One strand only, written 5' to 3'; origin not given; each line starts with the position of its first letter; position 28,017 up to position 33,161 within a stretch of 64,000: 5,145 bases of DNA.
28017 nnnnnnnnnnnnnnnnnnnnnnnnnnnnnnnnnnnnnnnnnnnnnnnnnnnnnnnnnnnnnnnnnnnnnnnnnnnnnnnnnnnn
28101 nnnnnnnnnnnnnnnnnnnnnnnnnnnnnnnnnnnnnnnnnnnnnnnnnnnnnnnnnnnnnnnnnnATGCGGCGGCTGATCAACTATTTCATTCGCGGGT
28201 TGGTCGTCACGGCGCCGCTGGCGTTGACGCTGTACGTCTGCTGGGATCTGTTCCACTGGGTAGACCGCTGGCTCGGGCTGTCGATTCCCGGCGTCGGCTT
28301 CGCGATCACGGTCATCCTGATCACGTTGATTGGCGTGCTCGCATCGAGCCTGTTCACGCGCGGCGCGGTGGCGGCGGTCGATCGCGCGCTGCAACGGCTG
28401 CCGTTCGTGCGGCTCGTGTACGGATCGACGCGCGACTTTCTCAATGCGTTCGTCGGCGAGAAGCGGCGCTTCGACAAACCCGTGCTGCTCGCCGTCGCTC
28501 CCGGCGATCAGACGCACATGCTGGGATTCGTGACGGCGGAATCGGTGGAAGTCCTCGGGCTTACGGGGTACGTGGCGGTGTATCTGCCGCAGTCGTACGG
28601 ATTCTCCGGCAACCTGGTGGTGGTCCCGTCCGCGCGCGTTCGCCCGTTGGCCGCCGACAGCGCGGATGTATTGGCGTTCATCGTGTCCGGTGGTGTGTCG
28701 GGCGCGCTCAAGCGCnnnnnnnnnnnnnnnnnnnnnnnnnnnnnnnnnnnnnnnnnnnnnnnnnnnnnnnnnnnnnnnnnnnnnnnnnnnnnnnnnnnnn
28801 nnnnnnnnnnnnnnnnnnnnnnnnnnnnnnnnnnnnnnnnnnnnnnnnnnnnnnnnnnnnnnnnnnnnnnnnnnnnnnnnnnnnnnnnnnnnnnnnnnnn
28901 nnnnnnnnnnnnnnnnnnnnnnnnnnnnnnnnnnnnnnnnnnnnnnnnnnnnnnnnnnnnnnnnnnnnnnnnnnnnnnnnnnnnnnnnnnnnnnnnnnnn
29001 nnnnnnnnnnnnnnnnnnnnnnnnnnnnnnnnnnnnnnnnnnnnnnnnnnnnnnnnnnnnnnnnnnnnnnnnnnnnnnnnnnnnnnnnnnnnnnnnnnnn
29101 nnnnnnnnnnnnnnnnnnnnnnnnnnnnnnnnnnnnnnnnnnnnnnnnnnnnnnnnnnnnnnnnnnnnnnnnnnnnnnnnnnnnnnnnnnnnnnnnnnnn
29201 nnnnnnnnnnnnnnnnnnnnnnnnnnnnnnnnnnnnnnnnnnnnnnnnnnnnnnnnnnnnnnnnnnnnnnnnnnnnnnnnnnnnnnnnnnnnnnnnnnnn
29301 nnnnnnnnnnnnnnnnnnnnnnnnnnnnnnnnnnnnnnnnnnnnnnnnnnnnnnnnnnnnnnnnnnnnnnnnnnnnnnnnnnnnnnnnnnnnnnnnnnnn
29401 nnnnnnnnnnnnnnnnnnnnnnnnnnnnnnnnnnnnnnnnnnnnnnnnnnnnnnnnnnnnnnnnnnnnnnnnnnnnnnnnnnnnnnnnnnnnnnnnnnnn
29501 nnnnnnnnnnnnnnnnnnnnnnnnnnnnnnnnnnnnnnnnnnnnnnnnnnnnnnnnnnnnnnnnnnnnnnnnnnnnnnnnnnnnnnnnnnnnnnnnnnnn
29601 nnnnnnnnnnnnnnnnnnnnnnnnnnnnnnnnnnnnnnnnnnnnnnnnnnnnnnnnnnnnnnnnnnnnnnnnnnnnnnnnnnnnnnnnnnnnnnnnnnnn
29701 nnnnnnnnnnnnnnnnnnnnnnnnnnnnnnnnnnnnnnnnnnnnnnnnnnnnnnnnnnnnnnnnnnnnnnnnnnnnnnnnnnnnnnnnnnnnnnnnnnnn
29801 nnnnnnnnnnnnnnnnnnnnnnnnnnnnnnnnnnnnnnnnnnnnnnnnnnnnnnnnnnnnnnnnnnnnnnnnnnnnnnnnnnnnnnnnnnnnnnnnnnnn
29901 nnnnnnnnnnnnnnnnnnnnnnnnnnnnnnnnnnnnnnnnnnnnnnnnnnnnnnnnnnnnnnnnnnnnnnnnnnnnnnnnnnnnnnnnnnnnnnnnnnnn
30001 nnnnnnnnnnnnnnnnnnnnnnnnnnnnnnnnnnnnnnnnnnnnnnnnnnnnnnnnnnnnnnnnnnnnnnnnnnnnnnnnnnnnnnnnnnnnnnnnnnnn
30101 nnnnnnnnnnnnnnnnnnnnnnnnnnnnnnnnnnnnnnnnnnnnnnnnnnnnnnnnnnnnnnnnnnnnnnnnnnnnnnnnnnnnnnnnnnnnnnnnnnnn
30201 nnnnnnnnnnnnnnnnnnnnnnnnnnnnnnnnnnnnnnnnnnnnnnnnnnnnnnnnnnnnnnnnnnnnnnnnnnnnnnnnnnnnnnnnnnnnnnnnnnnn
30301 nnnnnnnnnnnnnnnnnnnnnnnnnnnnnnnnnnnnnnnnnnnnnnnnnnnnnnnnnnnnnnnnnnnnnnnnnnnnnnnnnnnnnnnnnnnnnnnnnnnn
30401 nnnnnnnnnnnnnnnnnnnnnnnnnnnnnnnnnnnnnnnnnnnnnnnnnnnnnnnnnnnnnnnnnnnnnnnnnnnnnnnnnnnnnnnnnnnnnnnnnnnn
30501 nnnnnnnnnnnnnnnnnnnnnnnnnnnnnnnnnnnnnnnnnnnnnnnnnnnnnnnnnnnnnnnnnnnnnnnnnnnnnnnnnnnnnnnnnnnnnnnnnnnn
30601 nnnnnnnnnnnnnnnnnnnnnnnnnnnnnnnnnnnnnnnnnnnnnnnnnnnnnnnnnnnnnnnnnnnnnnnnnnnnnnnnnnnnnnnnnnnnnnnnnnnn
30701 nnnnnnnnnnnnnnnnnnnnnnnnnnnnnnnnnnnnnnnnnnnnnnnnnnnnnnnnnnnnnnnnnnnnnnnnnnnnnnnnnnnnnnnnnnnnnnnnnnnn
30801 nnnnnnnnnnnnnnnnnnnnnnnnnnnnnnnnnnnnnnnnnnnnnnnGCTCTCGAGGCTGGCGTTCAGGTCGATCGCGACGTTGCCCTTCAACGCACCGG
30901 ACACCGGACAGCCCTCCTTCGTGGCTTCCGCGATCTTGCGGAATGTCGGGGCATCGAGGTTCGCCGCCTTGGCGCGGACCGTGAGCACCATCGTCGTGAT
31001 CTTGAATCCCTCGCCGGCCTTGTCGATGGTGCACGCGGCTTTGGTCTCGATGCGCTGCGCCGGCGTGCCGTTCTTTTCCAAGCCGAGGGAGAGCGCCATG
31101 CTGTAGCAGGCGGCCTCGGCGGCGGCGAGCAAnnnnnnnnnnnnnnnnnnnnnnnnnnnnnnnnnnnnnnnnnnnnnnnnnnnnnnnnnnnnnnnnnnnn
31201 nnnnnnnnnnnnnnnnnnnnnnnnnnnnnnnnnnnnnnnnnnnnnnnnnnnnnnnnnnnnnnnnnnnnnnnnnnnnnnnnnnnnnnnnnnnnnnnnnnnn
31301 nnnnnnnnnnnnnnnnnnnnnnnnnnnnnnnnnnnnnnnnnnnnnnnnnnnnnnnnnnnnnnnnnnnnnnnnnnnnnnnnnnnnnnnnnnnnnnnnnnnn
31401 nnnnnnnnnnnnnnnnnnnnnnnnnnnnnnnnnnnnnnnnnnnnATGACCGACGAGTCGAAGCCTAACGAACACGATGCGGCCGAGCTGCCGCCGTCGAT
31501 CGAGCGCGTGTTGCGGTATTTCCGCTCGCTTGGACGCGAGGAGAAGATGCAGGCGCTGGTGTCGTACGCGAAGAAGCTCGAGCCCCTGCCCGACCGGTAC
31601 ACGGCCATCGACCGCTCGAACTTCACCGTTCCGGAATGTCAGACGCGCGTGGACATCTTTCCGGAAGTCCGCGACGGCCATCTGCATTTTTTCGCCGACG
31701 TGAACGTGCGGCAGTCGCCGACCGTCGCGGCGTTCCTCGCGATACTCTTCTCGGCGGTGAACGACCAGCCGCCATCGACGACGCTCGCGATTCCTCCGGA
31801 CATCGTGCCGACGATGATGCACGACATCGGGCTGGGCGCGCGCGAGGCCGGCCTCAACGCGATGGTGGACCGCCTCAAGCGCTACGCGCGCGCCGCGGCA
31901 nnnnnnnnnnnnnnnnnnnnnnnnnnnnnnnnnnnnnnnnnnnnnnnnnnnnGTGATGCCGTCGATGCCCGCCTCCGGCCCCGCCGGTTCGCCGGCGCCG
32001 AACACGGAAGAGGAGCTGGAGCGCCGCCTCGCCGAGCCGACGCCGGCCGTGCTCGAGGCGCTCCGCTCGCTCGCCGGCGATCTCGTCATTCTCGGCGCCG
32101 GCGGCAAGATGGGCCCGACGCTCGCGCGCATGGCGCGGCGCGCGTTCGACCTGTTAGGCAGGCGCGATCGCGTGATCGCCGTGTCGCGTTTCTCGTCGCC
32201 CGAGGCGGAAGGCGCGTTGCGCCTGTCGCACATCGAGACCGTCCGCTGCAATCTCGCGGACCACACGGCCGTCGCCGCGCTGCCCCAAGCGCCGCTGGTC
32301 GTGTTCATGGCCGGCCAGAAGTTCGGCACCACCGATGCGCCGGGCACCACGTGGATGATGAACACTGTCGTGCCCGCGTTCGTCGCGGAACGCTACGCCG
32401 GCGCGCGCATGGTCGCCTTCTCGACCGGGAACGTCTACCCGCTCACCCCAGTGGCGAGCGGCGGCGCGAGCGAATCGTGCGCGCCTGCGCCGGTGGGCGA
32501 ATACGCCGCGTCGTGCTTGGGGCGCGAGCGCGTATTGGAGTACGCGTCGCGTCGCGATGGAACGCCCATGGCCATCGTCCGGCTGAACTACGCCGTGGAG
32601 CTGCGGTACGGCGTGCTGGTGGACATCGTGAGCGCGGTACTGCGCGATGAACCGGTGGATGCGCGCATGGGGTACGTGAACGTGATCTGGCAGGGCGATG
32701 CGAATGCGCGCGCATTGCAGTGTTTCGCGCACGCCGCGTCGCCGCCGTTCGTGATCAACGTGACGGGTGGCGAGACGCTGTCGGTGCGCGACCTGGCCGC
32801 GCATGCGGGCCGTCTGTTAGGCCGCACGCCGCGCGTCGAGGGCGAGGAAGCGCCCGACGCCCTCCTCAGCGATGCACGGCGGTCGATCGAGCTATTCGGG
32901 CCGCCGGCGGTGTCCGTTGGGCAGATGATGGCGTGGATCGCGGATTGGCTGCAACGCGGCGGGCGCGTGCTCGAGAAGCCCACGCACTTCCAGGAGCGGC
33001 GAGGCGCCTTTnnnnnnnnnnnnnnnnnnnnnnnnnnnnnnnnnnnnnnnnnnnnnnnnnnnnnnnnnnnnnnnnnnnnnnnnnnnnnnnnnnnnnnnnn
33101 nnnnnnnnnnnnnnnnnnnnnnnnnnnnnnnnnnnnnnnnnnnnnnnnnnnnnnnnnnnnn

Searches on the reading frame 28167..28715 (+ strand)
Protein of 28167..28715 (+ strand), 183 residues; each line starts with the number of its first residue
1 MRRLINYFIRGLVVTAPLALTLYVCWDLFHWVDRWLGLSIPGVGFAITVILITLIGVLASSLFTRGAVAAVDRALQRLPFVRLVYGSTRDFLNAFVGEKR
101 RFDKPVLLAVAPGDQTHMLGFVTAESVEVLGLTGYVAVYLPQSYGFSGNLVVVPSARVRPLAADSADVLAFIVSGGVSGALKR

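Call 25: search_protein_families(library=pfam, proteins=[window:28167-28715:+], max_evalue=0.00001)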
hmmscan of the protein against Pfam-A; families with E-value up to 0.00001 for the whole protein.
window:28167-28715:+ (183 aa): 1 family
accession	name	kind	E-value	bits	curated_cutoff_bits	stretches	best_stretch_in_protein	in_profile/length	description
PF04367.18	DUF502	-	4.3e-24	84.9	23.8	1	47-147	2-106/107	Protein of unknown function (DUF502)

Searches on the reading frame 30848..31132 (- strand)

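Call 25: search_protein_families(library=pfam, proteins=[window:30848-31132:-], max_evalue=0.00001)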
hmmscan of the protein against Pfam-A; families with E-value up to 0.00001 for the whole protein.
window:30848-31132:- (95 aa): 1 family
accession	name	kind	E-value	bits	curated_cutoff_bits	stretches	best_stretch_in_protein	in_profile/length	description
PF02566.24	OsmC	-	7.8e-14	52.3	27.5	1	1-89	11-99/100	OsmC-like protein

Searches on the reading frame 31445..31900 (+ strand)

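Call 25: search_protein_families(library=pfam, proteins=[window:31445-31900:+], max_evalue=0.00001)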
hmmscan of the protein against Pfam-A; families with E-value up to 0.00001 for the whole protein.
window:31445-31900:+ (152 aa): 1 family
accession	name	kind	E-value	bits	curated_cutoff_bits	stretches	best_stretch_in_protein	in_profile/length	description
PF02657.20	SufE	-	6.5e-17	61.9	27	1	26-146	4-120/121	Fe-S metabolism associated domain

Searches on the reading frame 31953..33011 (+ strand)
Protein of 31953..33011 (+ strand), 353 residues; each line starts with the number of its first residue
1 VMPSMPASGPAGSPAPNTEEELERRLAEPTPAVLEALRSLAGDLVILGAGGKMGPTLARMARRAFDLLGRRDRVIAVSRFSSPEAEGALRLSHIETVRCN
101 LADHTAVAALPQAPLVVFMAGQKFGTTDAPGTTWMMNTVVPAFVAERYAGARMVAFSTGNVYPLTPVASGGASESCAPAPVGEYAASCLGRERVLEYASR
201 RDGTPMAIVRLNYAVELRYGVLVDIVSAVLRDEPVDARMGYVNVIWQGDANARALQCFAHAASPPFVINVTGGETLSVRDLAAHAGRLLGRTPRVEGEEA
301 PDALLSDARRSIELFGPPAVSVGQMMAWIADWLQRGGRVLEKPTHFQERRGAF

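Call 25: search_protein_families(library=pfam, proteins=[window:31953-33011:+], max_evalue=0.00001)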
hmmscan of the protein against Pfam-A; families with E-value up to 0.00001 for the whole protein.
window:31953-33011:+ (353 aa): 1 family
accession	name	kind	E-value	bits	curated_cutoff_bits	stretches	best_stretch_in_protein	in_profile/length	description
PF01370.27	Epimerase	-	8.9e-09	35.5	20.9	1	45-211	2-169/240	NAD dependent epimerase/dehydratase family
